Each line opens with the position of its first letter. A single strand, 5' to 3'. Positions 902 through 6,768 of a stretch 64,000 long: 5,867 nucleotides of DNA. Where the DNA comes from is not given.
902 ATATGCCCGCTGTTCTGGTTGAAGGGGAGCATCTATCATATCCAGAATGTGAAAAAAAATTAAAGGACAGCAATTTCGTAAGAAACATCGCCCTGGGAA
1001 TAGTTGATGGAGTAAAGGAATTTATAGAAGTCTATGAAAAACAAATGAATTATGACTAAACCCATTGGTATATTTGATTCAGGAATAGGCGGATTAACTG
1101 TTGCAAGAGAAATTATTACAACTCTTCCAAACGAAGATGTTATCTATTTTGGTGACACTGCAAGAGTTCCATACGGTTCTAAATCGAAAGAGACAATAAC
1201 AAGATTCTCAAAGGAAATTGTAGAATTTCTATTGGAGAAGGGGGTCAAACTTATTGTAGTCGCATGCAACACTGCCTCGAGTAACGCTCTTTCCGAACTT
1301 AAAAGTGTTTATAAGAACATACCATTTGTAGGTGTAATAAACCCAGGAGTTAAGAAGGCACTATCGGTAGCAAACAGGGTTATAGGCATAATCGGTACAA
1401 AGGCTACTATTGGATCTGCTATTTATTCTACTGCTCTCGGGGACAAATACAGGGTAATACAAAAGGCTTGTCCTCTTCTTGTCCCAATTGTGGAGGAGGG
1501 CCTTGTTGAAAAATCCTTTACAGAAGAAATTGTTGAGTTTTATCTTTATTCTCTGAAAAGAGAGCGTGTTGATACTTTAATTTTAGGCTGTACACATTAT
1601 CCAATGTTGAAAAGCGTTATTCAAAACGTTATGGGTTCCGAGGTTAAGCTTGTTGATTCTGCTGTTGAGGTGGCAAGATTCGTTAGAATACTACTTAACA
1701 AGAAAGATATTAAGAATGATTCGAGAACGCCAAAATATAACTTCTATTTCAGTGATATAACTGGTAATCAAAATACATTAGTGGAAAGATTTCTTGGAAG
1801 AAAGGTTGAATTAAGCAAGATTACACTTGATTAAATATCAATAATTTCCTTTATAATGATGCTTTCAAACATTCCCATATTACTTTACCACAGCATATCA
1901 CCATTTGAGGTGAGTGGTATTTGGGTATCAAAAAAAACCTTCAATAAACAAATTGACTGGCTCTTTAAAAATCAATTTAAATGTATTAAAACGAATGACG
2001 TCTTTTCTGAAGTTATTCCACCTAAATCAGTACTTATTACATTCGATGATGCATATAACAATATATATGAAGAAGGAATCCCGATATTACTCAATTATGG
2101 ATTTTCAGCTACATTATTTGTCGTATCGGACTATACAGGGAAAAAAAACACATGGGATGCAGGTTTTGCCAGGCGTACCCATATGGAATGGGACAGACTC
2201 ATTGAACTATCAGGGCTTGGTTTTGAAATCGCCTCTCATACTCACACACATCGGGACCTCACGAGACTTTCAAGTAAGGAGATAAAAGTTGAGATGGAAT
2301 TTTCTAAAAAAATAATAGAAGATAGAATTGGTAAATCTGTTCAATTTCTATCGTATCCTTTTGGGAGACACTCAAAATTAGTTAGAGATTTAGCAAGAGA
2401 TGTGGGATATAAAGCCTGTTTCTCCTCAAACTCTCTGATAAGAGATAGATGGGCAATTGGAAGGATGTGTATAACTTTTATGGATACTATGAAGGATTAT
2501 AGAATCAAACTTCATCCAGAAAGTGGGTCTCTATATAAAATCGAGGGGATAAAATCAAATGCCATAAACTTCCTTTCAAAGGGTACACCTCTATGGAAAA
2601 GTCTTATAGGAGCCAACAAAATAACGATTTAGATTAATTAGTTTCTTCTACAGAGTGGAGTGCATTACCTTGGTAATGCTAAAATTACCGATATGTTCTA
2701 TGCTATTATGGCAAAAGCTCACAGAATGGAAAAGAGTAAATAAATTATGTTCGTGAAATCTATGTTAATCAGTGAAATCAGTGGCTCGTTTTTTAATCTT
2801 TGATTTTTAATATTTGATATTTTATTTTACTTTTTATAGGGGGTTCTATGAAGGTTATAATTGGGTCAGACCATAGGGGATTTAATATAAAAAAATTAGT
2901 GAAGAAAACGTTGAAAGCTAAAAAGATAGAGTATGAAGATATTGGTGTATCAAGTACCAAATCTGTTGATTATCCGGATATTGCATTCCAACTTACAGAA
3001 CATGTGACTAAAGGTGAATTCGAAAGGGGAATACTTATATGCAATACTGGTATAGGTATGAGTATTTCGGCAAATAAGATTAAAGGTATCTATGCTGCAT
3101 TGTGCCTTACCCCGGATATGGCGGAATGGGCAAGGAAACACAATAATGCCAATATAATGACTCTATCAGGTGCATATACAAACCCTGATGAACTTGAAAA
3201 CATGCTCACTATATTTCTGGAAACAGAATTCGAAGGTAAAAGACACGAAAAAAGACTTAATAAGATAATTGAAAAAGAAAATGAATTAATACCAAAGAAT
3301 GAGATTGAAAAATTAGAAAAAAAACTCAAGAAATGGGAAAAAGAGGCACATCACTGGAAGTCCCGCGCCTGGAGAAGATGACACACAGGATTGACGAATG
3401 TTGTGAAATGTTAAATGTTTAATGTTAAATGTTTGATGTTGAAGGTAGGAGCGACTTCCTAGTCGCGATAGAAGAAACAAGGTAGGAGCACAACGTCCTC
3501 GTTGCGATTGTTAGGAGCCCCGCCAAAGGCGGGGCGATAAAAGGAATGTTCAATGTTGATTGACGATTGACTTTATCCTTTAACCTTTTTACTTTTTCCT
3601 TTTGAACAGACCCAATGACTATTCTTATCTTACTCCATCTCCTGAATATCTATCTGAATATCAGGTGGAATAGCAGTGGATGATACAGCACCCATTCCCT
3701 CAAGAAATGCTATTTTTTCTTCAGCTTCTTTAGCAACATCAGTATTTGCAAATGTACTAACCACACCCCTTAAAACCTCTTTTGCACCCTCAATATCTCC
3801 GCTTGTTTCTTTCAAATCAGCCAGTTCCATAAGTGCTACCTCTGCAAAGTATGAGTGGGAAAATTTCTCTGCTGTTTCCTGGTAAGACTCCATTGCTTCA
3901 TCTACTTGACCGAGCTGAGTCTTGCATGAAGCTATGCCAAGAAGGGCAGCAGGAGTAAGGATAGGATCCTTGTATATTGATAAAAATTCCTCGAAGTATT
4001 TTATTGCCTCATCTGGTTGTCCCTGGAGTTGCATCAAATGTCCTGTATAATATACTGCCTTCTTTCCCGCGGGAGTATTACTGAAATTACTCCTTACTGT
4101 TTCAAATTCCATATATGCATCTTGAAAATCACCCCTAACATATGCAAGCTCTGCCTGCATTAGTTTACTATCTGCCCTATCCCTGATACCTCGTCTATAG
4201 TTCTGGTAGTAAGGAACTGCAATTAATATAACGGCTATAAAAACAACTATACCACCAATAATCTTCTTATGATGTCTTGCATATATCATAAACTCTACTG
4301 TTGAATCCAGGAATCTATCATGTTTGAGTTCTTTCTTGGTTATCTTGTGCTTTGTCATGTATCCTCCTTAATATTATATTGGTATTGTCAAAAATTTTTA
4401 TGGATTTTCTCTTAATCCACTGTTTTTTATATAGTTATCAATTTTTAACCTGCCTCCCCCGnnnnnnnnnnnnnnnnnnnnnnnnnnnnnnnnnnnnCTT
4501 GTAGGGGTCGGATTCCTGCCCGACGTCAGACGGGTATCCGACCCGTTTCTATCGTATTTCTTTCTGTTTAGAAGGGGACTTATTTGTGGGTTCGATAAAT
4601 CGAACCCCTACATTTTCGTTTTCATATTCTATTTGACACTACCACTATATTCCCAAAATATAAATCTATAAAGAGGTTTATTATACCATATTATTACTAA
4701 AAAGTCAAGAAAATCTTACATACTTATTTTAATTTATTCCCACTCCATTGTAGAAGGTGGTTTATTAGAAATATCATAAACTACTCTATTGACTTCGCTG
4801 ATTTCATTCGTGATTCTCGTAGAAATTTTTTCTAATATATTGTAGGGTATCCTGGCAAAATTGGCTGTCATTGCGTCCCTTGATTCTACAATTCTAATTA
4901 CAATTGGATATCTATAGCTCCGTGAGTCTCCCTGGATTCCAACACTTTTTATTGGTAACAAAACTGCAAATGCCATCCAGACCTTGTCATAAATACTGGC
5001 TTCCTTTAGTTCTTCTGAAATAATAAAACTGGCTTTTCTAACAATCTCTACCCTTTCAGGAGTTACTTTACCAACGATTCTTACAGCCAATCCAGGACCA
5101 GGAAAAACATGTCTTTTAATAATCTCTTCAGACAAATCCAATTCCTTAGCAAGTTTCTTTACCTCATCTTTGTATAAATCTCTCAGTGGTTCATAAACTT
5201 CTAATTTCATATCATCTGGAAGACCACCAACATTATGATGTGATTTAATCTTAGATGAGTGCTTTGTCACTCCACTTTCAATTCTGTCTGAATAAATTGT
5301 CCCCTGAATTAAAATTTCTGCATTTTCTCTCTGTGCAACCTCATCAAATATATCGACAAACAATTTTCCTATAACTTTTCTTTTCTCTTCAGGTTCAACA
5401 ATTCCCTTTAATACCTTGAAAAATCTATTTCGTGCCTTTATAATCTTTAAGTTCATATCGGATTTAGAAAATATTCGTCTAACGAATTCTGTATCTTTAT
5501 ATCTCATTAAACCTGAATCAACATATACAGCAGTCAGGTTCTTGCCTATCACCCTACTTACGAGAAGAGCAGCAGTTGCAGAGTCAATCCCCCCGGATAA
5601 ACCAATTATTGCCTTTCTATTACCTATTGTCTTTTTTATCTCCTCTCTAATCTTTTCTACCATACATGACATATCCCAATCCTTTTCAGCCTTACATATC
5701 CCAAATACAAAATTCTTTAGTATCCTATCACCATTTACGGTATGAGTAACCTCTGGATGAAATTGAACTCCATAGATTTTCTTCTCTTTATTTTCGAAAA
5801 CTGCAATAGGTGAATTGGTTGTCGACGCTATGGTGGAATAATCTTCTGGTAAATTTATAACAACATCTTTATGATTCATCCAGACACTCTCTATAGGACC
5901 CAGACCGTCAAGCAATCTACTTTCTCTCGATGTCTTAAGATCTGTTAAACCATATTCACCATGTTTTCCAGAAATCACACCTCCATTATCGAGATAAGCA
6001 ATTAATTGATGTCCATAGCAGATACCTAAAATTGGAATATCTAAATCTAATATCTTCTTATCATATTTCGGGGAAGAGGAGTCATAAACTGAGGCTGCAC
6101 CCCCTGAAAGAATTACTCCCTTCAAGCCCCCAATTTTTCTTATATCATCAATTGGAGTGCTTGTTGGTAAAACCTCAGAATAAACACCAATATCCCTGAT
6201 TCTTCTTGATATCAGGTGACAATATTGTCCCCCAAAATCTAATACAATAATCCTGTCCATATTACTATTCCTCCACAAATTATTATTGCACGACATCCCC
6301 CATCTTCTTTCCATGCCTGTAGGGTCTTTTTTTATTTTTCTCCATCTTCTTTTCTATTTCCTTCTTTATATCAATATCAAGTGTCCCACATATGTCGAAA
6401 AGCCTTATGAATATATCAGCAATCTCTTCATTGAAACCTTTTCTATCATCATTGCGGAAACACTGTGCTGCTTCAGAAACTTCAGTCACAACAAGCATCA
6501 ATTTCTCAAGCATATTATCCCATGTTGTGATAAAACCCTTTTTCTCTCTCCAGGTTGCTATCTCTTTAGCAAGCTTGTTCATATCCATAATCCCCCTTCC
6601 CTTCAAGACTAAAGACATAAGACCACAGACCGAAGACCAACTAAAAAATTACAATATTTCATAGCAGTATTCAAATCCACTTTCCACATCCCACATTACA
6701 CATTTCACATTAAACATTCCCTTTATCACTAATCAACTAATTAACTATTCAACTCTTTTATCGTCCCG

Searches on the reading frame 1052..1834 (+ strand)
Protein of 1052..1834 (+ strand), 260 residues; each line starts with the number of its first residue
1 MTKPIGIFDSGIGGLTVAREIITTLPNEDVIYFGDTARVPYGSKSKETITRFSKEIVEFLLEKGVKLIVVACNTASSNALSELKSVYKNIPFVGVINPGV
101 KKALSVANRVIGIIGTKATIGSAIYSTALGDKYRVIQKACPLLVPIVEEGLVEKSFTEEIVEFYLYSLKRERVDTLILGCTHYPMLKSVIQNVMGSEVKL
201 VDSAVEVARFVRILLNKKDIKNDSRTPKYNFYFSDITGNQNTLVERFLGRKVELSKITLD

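Call 38: find_encoding_contigs(protein=window:1052-1834:+, flank=10000, max_places=1)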
Protein window:1052-1834:+ (260 aa): 4 contigs read that carry it; 1 place shown.
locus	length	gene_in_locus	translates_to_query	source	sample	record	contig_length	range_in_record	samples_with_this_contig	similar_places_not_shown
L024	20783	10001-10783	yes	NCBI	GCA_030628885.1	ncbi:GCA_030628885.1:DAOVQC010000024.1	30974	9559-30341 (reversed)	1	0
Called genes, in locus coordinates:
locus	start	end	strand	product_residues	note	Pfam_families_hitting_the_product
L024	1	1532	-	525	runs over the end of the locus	PF13964:Beta-prop_Calicin, PF25210:Kelch_FKB95, PF13415:Beta-prop_FBX42, PF24681:Kelch_KLHDC2_KLHL20_DRC7, PF24981:Beta-prop_ATRN-LZTR1, PF24996:NANM, PF25210:Kelch_FKB95, PF01344:Kelch_1, +13 more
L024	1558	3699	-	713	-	PF13620:CarboxypepD_reg, PF13715:CarbopepD_reg_2, PF07715:Plug, PF00593:TonB_dep_Rec_b-barrel, PF14905:OMP_b-brl_3 (weak)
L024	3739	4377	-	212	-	PF02663:FmdE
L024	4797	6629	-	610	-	PF01926:MMR_HSR1, PF02421:FeoB_N, PF07670:Gate, PF07664:FeoB_C, PF07670:Gate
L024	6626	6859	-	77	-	PF04023:FeoA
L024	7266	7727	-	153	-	PF01475:FUR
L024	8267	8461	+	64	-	PF00830:Ribosomal_L28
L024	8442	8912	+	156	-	PF01668:SmpB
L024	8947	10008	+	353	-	PF07833:Cu_amine_oxidN1 (weak), PF01520:Amidase_3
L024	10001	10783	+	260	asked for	PF01177:Asp_Glu_race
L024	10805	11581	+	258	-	PF01522:Polysacc_deac_1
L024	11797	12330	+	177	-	PF02502:LacAB_rpiB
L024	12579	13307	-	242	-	PF09976:TPR_21 (weak), PF13424:TPR_12 (faint), PF13428:TPR_14 (faint), PF25058:ARM_TT21 (faint), PF00515:TPR_1 (faint), PF07719:TPR_2 (faint), PF13174:TPR_6 (faint), PF14559:TPR_19 (weak), +3 more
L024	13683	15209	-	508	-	PF00117:GATase, PF07722:Peptidase_C26 (weak), PF02540:NAD_synthase, PF01171:ATP_bind_3 (faint), PF06508:QueC (faint), PF00958:GMP_synt_C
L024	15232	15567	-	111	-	PF12643:MazG-like (weak)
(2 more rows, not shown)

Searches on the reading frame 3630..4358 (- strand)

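Call 19: search_protein_families(library=pfam, proteins=[window:3630-4358:-])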
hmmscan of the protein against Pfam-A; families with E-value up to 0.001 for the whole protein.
window:3630-4358:- (242 aa): 13 families
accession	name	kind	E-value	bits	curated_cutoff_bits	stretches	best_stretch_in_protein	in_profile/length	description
PF13174.12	TPR_6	-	4e-15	55.8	26.3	0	138-169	2-33/33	Tetratricopeptide repeat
PF09976.15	TPR_21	-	7.9e-12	45.8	25.5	1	31-161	8-138/193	Tetratricopeptide repeat-like domain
PF13428.12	TPR_14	-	1.1e-10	41.6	23.5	0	101-131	3-33/44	Tetratricopeptide repeat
PF14559.12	TPR_19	-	2.2e-10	41.2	25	1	112-164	4-53/68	Tetratricopeptide repeat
PF07719.23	TPR_2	-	1.7e-09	37.5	27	1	101-131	3-33/34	Tetratricopeptide repeat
PF13424.12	TPR_12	-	6.4e-09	36.3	30.1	0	68-130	9-76/77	Tetratricopeptide repeat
PF13181.12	TPR_8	-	7.7e-09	35.5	25.7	0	111-131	13-33/34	Tetratricopeptide repeat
PF13432.12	TPR_16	-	3.6e-07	30.9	32.7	0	66-127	1-59/65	Tetratricopeptide repeat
PF00515.34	TPR_1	-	1.8e-06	28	27.8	0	137-161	2-26/34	Tetratricopeptide repeat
PF25058.1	ARM_TT21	-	1.6e-05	25.4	27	1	59-207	4-128/155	Tetratricopeptide repeat protein 21 ARM repeat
PF13176.12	TPR_7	-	1.9e-05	24.8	27.9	0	110-132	10-32/36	Tetratricopeptide repeat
PF12895.13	ANAPC3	-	0.00033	21.3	27.2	0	99-161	23-81/82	Anaphase-promoting complex, cyclosome, subunit 3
PF21545.3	T7SS_EccA1_N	-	0.00069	19.4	27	0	60-212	97-243/272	T7SS, ESX-1 secretion system protein EccA1, N-terminal domain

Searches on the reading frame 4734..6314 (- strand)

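Call 19: search_protein_families(library=pfam, proteins=[window:4734-6314:-])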
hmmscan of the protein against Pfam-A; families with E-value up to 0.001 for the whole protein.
window:4734-6314:- (526 aa): 8 families
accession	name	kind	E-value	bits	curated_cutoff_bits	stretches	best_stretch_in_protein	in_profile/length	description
PF00117.34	GATase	-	1.2e-41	142.9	22.8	1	24-204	2-188/190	Glutamine amidotransferase class-I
PF00958.27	GMP_synt_C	-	2.5e-40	136.8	27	1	434-525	1-92/92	GMP synthase C terminal domain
PF02540.23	NAD_synthase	-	1.2e-11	44.7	21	1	218-402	5-176/242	NAD synthase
PF07722.19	Peptidase_C26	-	3.2e-07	30.8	20.5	1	84-188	97-219/219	Peptidase C26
PF06508.19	QueC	-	4.6e-06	26.7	22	0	234-294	1-60/210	Queuosine biosynthesis protein QueC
PF01171.26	ATP_bind_3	-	2.6e-05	24.5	27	1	235-393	2-160/182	PP-loop family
PF02568.20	ThiI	-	0.0002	21.5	20.5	1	234-395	5-162/197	Thiamine biosynthesis protein (ThiI)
PF03054.22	tRNA_Me_trans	-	0.00057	20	20.6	0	234-267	2-34/202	tRNA methyl transferase HUP domain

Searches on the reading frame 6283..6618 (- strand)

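Call 39: search_protein_families(library=pfam, proteins=[window:6283-6618:-])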
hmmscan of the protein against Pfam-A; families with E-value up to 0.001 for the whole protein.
window:6283-6618:- (111 aa): 2 families
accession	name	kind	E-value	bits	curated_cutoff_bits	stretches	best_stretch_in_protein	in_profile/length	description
PF12643.12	MazG-like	-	6.7e-06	26.7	27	1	44-104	16-76/85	MazG-like family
PF03819.22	MazG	-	2.4e-05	24.9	22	1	42-99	9-71/74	MazG nucleotide pyrophosphohydrolase domain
